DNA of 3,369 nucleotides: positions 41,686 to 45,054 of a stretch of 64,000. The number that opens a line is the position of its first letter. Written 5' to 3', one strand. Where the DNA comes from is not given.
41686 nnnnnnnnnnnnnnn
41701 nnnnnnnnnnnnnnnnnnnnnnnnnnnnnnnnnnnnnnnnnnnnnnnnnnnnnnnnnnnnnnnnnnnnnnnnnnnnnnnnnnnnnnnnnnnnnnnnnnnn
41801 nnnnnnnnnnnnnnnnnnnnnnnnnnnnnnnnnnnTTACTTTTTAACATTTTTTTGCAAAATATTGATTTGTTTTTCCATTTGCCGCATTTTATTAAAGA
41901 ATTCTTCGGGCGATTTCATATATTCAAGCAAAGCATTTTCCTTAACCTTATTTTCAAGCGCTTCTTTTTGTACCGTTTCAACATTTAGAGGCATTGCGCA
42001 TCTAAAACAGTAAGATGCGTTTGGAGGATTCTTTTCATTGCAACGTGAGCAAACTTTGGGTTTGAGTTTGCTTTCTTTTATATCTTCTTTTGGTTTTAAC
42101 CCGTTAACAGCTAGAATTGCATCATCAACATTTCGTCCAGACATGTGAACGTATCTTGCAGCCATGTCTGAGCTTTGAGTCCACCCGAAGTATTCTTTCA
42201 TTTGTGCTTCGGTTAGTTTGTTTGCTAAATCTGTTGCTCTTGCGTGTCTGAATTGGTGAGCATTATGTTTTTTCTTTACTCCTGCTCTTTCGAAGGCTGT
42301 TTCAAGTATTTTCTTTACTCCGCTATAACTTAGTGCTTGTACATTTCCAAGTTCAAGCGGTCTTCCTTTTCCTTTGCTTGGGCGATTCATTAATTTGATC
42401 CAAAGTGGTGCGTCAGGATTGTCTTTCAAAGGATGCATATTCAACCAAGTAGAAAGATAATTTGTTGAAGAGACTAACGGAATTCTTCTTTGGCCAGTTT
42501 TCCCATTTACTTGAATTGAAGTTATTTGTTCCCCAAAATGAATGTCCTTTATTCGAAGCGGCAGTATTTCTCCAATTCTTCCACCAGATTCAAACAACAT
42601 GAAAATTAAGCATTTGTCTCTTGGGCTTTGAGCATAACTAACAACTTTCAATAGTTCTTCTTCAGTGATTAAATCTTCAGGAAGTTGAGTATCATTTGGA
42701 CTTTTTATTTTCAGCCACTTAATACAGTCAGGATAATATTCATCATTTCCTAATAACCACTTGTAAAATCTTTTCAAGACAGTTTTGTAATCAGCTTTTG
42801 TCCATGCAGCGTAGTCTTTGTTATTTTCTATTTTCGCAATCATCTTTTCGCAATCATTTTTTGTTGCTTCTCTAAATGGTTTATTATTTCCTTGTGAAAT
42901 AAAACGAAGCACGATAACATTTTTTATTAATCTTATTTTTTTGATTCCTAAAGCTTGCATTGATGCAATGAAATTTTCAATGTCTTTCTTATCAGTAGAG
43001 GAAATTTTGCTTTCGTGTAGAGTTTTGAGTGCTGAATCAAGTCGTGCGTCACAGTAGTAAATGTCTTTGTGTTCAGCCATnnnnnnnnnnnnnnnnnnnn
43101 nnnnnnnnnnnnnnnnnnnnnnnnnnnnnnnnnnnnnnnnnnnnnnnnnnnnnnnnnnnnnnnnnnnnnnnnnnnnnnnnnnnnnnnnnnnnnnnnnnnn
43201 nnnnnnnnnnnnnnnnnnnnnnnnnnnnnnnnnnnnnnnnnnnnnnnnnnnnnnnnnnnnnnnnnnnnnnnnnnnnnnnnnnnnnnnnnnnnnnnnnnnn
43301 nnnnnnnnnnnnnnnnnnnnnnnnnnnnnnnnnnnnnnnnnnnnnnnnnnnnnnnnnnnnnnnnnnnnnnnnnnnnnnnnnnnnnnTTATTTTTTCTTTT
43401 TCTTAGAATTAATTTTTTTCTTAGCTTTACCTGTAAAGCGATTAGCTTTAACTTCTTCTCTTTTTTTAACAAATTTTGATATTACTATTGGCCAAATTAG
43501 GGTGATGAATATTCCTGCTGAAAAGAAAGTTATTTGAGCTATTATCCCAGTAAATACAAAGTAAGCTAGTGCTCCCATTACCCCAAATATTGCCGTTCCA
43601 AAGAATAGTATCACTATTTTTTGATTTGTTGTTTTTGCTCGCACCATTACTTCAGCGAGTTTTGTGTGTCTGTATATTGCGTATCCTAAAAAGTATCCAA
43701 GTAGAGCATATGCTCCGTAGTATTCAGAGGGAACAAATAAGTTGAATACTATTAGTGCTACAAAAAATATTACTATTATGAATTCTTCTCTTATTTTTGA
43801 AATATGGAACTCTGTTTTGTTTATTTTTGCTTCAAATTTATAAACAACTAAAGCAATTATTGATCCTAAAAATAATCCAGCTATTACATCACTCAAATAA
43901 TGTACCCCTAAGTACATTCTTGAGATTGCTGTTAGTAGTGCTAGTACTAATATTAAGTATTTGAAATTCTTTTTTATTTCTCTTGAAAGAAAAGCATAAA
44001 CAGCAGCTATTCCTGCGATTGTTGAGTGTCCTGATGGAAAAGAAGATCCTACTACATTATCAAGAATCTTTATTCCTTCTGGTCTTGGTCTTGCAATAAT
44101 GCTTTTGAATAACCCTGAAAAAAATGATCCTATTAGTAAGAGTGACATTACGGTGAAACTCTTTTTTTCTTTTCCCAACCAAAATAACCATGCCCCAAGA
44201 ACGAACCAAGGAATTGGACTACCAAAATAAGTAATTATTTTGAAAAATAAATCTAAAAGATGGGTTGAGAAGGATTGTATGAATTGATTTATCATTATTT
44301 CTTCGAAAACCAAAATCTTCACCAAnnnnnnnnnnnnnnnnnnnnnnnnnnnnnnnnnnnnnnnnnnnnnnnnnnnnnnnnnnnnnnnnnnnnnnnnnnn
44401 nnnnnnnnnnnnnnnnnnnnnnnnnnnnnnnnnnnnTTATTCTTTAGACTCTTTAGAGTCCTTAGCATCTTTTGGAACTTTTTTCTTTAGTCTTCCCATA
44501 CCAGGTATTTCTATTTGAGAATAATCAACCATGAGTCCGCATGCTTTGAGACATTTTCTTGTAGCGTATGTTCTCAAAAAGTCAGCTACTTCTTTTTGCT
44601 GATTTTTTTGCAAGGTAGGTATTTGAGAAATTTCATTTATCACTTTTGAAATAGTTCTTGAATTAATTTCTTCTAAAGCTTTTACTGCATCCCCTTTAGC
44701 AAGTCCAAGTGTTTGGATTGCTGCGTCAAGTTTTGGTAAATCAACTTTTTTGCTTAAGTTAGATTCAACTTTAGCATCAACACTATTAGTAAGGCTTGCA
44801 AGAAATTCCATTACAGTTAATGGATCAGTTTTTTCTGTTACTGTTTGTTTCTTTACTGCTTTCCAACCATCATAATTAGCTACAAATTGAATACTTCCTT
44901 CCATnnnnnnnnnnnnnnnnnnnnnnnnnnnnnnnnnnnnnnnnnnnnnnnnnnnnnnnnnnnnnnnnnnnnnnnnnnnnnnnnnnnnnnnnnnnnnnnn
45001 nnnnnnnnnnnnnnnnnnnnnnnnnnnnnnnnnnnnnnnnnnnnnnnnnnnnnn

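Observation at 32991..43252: ~10-kb integrase-bearing island inserted at tRNA-Tyr with a 14-nt att-like direct repeat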

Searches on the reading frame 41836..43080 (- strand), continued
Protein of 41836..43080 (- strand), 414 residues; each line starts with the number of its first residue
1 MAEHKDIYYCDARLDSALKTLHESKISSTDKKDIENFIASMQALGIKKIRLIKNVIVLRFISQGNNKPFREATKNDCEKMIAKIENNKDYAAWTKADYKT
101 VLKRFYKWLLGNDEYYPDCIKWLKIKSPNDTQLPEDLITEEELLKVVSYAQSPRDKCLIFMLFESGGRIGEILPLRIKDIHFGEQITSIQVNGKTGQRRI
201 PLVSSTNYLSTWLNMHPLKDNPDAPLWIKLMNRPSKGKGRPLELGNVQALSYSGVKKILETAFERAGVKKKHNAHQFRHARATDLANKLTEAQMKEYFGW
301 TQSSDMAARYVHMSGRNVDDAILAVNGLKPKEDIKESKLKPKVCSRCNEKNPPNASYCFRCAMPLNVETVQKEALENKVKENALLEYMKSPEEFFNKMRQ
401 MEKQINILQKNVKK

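Call 60: search_solved_structures(query=window:41836-43080:-, max_evalue=0.001, show_alignments=2)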
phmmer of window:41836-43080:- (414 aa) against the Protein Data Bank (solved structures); distinct sequences matched with E-value up to 0.001: 3.
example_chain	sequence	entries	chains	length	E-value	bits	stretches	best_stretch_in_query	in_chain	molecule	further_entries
4a8e_A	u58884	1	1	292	3.7e-11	45.9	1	57-321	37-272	PROBABLE TYROSINE RECOMBINASE XERC-LIKE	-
5hxy_A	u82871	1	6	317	4.7e-05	25.9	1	55-286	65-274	Tyrosine recombinase XerA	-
1a0p_A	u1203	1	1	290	0.00029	23.3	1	73-214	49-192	SITE-SPECIFIC RECOMBINASE XERD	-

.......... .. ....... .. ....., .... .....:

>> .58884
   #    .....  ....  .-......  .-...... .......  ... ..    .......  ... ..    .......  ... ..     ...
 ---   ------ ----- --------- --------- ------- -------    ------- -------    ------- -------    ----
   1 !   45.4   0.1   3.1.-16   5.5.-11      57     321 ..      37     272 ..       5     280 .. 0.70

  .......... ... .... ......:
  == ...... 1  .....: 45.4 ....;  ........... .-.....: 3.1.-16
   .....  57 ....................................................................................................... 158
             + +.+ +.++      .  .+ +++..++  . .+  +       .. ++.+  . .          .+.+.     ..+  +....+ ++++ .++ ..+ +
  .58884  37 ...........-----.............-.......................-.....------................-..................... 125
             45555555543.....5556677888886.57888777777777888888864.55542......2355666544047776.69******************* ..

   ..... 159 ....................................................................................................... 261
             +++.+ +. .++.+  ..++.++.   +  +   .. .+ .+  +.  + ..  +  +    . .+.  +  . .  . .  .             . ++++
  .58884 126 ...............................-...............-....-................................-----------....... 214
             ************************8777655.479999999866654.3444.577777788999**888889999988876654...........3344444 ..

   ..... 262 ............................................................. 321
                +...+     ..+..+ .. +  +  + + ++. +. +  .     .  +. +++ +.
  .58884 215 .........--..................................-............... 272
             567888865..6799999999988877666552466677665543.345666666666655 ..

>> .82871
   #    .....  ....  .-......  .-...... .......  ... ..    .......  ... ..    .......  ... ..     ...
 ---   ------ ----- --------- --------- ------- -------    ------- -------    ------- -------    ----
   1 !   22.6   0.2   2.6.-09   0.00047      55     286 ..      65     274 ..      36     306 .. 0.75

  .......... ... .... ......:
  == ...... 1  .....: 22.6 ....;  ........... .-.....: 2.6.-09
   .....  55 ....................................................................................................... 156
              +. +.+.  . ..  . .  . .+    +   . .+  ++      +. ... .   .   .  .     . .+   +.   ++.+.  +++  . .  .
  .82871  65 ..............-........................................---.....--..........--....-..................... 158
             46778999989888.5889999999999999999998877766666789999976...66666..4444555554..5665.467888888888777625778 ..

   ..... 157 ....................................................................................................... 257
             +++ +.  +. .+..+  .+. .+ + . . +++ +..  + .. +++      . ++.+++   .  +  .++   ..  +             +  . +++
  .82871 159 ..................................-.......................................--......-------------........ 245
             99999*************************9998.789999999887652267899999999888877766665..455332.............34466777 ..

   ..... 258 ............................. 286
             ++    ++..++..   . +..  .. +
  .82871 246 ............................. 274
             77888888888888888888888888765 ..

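Call 65: search_dna_similar(query=window:41836-43080:-, collection=phages, mode=protein, max_rows=10)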
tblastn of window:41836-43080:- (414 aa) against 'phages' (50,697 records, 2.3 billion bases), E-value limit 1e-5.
Records with a match: 25; places in all: 25; records where one place covers at least 80% of the query: 4.
Best place of each record, by identity: <60% 25.
By first word of the organism name: Halorubrum 5; Thermus 5; Bacteriophage 5; Listeria 2; Polaribacter 2; Bacillus 2; Pleomorphic 1; Geoglobus 1; Caudoviricetes 1; Terrisporobacter 1.
By host as written in the record: - 7; Thermus thermophilus 3; Halorubrum sp. 2; Listeria monocytogenes 2; Polaribacter sp. AHE13PA 2; Bacillus thuringiensis BGSC 4AJ1 2; Thermus thermophilus HB8 2; Archaeoglobus sp. JdFR-37 1; and 4 more.
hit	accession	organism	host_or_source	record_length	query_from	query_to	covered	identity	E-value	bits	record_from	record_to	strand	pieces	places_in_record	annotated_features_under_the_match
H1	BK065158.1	Pleomorphic virus ThalV2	Archaeoglobus sp. JdFR-37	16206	14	408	95%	36.3%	3e-66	234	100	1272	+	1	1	xerC: tyrosine recombinase XerC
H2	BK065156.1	Geoglobus acetivorans pleomorphic virus 1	Geoglobus acetivorans strain SBH6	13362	31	401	90%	37.6%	1e-66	236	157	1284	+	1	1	integrase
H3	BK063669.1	Caudoviricetes sp. vir524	Methanomicrobiales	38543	70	389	77%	33.7%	2e-38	153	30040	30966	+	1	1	integrase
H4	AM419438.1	Halorubrum virus BJ1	hypersaline lake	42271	25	370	84%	26.2%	4e-20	99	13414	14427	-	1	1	hypothetical protein (x2)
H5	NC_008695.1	Halorubrum virus BJ1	hypersaline lake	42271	25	370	84%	26.2%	4e-20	99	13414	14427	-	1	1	hypothetical protein | tyrosine-type recombinase/integrase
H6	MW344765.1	Halorubrum virus Humcor1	Halorubrum coriense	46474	94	386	71%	27.9%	9e-23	107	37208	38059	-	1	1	int: integrase family protein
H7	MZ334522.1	Halorubrum tailed virus 27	Halorubrum sp.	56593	96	384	70%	25.4%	1e-14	82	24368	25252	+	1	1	integrase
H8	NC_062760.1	Halorubrum tailed virus 27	Halorubrum sp.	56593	96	384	70%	25.4%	1e-14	82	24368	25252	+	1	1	integrase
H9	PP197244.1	Terrisporobacter phage TPELB_ph1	Terrisporobacter petrolearius ELB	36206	23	318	71%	24.3%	9e-8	61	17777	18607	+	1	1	integrase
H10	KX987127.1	Thermus phage G20c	Thermus thermophilus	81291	66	358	71%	22.4%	7e-6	54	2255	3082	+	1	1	XerD-like integrase | hypothetical protein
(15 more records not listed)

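Call 66: search_dna_similar(query=window:41836-43080:-, collection=plasmids, mode=protein, max_rows=10)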
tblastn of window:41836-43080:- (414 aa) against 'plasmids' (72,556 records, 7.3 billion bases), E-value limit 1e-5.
Records with a match: 86; places in all: 88; records where one place covers at least 80% of the query: 9.
Best place of each record, by identity: <60% 86.
By first word of the organism name: Bacillus 11; Thermus 7; Halobacterium 6; Priestia 5; Nostoc 4; Cytobacillus 4; Klebsiella 4; Ligilactobacillus 3; Escherichia 3; Natrinema 2; and 31 more.
By predicted mobility (MOB-suite, as given by PLSDB): non-mobilizable 73; conjugative 9; mobilizable 4.
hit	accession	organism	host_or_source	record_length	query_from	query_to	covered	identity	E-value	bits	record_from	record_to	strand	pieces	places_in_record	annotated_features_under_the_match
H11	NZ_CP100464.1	Salinigranum marinum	cell culture,Saline soil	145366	10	325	76%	35.4%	8e-45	173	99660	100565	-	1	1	tyrosine-type recombinase/integrase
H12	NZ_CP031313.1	Halobellus limi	Cell culture,Taibei marine solar ...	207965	69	325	62%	38.5%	4e-41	162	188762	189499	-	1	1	tyrosine-type recombinase/integrase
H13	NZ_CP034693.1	Halorubrum sp. BOL3-1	-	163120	13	369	86%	27.5%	4e-27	121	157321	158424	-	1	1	site-specific integrase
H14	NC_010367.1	Halobacterium salinarum NRC-34001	-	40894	24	409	93%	22.6%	7e-17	91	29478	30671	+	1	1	site-specific integrase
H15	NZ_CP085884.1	Halobacterium salinarum NRC-34001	Genome,Canadian salted buffalo hide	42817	24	409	93%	22.6%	7e-17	91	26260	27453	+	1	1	site-specific integrase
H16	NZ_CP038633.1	Halobacterium salinarum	cell culture,DSM:3754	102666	24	409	93%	22.6%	7e-17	91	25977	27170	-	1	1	site-specific integrase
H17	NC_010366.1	Halobacterium salinarum NRC-34001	-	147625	24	409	93%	22.6%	7e-17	91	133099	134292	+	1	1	site-specific integrase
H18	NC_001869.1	Halobacterium salinarum NRC-34001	-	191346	24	409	93%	22.6%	7e-17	91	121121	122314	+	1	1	site-specific integrase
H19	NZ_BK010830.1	Halobacterium salinarum NRC-34001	-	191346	24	409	93%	22.6%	7e-17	91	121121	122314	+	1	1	site-specific integrase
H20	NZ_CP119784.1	Haladaptatus sp. YSMS36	cell culture,sediment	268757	77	392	76%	27.4%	1e-21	105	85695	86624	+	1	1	tyrosine-type recombinase/integrase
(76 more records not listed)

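Call 89: find_encoding_contigs(protein=P0006, flank=10000, max_places=4)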
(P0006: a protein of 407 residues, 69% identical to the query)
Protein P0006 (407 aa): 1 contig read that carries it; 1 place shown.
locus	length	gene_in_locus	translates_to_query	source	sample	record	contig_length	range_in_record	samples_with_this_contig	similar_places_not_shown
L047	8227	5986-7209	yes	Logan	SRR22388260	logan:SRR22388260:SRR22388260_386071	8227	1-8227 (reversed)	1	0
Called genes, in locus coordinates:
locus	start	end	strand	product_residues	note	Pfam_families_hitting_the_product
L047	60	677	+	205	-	PF01976:DUF116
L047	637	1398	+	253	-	-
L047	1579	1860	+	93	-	-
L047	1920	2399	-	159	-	-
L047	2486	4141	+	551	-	PF23545:Zn_ribbon_HMPTM, PF04055:Radical_SAM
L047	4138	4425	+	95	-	-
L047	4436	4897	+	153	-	PF10869:DUF2666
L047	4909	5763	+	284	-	PF14378:PAP2_3 (weak), PF01569:PAP2, PF22778:VCPO_2nd (faint)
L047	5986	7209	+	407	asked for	PF13495:Phage_int_SAM_4 (weak), PF00589:Phage_integrase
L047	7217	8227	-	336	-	?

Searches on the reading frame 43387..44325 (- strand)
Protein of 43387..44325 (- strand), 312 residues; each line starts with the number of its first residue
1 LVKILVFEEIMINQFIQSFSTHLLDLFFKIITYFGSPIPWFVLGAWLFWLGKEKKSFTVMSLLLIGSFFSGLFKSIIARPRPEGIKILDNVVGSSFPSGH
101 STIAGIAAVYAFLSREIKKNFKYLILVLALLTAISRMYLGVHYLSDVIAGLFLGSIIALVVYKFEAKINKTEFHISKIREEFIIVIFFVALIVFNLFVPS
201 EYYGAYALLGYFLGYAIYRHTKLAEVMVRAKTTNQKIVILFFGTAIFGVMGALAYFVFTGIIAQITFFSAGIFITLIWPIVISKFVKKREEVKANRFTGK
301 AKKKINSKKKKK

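Call 15: search_protein_families(library=pfam, max_evalue=0.01, proteins=[window:43387-44325:-])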
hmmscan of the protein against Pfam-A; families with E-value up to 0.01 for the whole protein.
window:43387-44325:- (312 aa): 3 families
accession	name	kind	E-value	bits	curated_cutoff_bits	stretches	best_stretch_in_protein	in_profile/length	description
PF01569.27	PAP2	-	1.4e-23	83.5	27.2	1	61-167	7-127/130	PAP2 superfamily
PF14378.12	PAP2_3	-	2.2e-10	41.1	27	1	94-159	125-189/190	PAP2 superfamily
PF14360.12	PAP2_C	-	0.0046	17.9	27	1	98-162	8-72/74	PAP2 superfamily C-terminal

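Call 18: find_encoding_contigs(protein=window:43387-44325:-, flank=10000, max_places=8)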
Protein window:43387-44325:- (312 aa): no gene with exactly this product is on record in the collection.

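Call 74: find_encoding_contigs(protein=window:43387-44295:-, flank=10000, max_places=8)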
Protein window:43387-44295:- (302 aa): no gene with exactly this product is on record in the collection.

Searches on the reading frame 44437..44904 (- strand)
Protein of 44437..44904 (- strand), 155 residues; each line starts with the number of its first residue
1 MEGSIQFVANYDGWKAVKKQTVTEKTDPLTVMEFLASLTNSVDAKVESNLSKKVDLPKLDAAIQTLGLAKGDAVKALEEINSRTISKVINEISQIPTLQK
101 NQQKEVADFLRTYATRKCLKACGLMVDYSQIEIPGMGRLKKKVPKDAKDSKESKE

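Call 15: search_protein_families(library=pfam, max_evalue=0.01, proteins=[window:44437-44904:-])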
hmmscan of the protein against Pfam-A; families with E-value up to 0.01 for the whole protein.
window:44437-44904:- (155 aa): 2 families
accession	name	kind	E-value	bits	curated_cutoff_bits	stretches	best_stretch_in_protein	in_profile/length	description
PF10869.13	DUF2666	-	4.7e-10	40.3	23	1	2-128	1-123/135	Domain of unknown function (DUF2666)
PF14842.11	FliG_N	-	0.009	17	25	0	61-108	8-55/104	FliG N-terminal domain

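Call 72: find_encoding_contigs(protein=window:44437-44904:-, flank=10000, max_places=8)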
Protein window:44437-44904:- (155 aa): no gene with exactly this product is on record in the collection.
